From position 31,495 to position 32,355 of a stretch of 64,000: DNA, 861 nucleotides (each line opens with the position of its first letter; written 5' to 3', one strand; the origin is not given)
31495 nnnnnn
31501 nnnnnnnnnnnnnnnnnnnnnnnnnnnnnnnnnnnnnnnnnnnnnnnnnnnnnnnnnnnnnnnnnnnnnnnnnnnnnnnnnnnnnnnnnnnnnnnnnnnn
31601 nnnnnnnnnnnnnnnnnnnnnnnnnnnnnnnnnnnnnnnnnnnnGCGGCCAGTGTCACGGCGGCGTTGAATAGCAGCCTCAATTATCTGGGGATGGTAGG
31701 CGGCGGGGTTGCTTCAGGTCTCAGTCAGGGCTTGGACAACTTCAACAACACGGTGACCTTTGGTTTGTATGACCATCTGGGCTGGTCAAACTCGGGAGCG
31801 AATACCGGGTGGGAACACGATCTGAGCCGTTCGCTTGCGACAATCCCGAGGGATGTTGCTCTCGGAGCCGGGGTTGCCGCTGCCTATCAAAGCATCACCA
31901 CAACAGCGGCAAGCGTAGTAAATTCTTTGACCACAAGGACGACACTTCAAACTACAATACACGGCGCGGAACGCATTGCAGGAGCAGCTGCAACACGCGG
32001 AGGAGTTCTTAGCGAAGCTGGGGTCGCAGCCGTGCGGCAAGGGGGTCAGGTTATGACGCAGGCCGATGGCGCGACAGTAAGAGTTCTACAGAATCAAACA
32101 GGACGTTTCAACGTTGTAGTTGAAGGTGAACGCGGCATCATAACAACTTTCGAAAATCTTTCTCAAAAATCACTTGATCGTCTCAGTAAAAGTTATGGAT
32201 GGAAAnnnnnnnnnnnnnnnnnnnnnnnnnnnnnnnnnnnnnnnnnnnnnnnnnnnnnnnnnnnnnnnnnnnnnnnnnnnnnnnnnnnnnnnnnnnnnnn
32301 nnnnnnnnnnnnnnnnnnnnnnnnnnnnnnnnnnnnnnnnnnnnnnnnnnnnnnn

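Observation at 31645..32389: Rhs C-terminal toxin domain of unclear family with an overlapping 64-aa Cys/His immunity candidate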

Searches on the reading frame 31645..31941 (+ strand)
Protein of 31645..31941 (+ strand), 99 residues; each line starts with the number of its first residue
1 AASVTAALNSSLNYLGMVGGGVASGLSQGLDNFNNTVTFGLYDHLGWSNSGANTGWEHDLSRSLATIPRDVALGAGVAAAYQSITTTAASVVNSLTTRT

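Call 35: search_protein_families(library=phrogs, proteins=[window:31645-31941:+], max_evalue=1)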
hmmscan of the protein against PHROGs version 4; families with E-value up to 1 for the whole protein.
window:31645-31941:+ (99 aa): 0 families

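Call 36: search_protein_families(library=padloc, proteins=[window:31645-31941:+], max_evalue=1)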
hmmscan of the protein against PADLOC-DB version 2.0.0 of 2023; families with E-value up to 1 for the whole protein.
window:31645-31941:+ (99 aa): 0 families

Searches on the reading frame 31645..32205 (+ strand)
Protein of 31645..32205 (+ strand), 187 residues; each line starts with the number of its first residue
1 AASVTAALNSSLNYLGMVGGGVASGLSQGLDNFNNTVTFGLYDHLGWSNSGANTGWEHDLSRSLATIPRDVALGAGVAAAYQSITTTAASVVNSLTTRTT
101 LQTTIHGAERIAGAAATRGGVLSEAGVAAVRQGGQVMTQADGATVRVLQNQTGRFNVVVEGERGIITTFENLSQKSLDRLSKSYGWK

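Call 3: search_protein_families(library=pfam, proteins=[window:31645-32205:+], max_evalue=1)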
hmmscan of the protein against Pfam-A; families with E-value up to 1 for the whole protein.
window:31645-32205:+ (187 aa): 0 families

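Call 5: search_protein_families(library=ncbifam, proteins=[window:31645-32205:+], max_evalue=1)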
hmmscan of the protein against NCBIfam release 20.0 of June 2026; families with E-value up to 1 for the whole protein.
window:31645-32205:+ (187 aa): 0 families

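Call 6: search_solved_structures(query=window:31645-32205:+, max_evalue=10, show_alignments=3)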
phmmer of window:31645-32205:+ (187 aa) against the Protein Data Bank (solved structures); distinct sequences matched with E-value up to 10: 0.

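Call 8: find_homologous_proteins(query=window:31645-32205:+, max_evalue=0.01)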
Query window:31645-32205:+ (187 aa): 112 proteins with E <= 0.01 among 3410 candidates.
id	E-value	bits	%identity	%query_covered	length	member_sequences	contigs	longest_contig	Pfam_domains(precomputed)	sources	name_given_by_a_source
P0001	1.1e-44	170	75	62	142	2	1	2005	-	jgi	jgi:hypothetical protein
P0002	3.6e-43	165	71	63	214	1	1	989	-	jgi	-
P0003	3.4e-41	159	58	80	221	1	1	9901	-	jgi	jgi:uncharacterized protein RhaS with RHS repeats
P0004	1.2e-40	157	90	47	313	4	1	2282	-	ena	-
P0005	7.2e-40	155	91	47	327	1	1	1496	-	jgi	jgi:hypothetical protein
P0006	2.6e-39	153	69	62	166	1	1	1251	-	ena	-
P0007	4.6e-39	152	88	44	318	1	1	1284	-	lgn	-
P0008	5.9e-38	148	83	47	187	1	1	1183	-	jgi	-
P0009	7.2e-38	148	80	48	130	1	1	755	-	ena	-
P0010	1.0e-37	148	78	50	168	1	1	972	-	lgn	-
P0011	2.1e-37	147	84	47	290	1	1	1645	-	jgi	jgi:hypothetical protein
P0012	2.2e-37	147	86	46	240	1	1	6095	-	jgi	-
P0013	2.8e-37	146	82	48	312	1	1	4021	-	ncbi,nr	ncbi:MAG TPA: hypothetical protein ENK43_13415 [Planctomycetes bacterium]|nr:hypothetical protein [P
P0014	3.7e-37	146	64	63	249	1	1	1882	-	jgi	jgi:hypothetical protein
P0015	3.3e-36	143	78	47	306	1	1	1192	-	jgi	jgi:RHS repeat-associated protein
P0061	1.5e-27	115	67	47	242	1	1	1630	-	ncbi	ncbi:MAG: hypothetical protein WCG66_13105, partial [bacterium]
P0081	6.9e-25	106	63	47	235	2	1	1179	-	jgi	-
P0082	1.4e-24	105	66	45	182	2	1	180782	-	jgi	jgi:hypothetical protein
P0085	3.0e-24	104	63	47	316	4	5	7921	-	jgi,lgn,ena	-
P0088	1.7e-23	101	80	35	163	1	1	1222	-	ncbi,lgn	-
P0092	1.4e-22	98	49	66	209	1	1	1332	-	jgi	jgi:hypothetical protein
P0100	7.5e-15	73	37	72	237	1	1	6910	-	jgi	-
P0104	7.7e-13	67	60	33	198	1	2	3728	-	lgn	-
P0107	1.5e-10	59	45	46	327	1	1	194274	-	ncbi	-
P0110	6.0e-9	54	68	27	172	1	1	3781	-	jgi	jgi:hypothetical protein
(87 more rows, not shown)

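Call 49: search_protein_families(library=pfam, proteins=[P0081, P0085, P0061, P0092, P0104, P0100, P0088, P0110], max_evalue=0.01)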
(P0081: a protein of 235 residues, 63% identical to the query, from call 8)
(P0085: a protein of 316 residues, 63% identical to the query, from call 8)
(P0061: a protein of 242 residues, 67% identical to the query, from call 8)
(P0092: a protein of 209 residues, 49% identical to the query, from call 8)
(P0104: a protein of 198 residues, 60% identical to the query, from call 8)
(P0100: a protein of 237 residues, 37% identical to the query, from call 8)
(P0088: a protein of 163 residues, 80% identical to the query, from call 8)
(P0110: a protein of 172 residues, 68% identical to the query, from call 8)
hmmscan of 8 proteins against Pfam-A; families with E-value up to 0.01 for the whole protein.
P0081 (235 aa): 0 families

P0085 (316 aa): 0 families

P0061 (242 aa): 0 families

P0092 (209 aa): 0 families

P0104 (198 aa): 0 families

P0100 (237 aa): 0 families

P0088 (163 aa): 0 families

P0110 (172 aa): 0 families

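Call 71: find_encoding_contigs(protein=P0082, flank=5000, max_places=1)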
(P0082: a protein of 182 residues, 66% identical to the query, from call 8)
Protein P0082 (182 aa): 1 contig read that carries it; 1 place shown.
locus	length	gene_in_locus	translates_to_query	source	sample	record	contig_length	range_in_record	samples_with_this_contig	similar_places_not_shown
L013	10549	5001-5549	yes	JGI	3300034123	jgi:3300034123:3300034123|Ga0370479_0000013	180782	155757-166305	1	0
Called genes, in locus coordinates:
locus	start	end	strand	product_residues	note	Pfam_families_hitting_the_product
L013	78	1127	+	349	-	PF00589:Phage_integrase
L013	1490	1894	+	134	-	PF14021:TNT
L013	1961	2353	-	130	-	-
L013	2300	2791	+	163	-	-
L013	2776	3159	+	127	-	PF25656:DUF7945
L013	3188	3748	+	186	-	-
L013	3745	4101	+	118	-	-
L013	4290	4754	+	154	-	-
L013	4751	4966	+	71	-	PF10049:DUF2283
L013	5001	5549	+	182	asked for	-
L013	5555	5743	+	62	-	-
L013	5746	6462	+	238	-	-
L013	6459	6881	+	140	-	PF21837:DUF6896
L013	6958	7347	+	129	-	-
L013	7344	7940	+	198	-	-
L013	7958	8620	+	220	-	-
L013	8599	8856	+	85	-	PF24693:DUF7660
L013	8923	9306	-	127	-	PF13560:HTH_31, PF12844:HTH_19 (weak), PF01381:HTH_3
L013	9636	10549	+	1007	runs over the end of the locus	PF13155:Toprim_2, PF13362:Toprim_3, PF13662:Toprim_4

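Call 72: find_encoding_contigs(protein=P0107, flank=5000, max_places=1)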
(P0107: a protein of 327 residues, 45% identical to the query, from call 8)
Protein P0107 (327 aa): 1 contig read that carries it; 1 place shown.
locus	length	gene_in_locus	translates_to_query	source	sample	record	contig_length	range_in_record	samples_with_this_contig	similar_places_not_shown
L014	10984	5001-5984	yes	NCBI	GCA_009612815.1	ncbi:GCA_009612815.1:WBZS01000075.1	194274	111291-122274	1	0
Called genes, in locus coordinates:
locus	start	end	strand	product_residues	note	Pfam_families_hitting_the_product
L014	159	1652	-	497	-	-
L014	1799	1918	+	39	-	-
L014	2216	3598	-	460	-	PF00128:Alpha-amylase, PF14701:hDGE_amylase (weak)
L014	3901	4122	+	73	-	PF09360:zf-CDGSH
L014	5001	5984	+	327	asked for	-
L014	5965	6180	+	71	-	-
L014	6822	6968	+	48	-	-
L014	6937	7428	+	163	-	-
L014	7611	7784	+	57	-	-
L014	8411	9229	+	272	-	-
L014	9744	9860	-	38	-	-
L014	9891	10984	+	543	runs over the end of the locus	PF05195:AMP_N, PF00557:Peptidase_M24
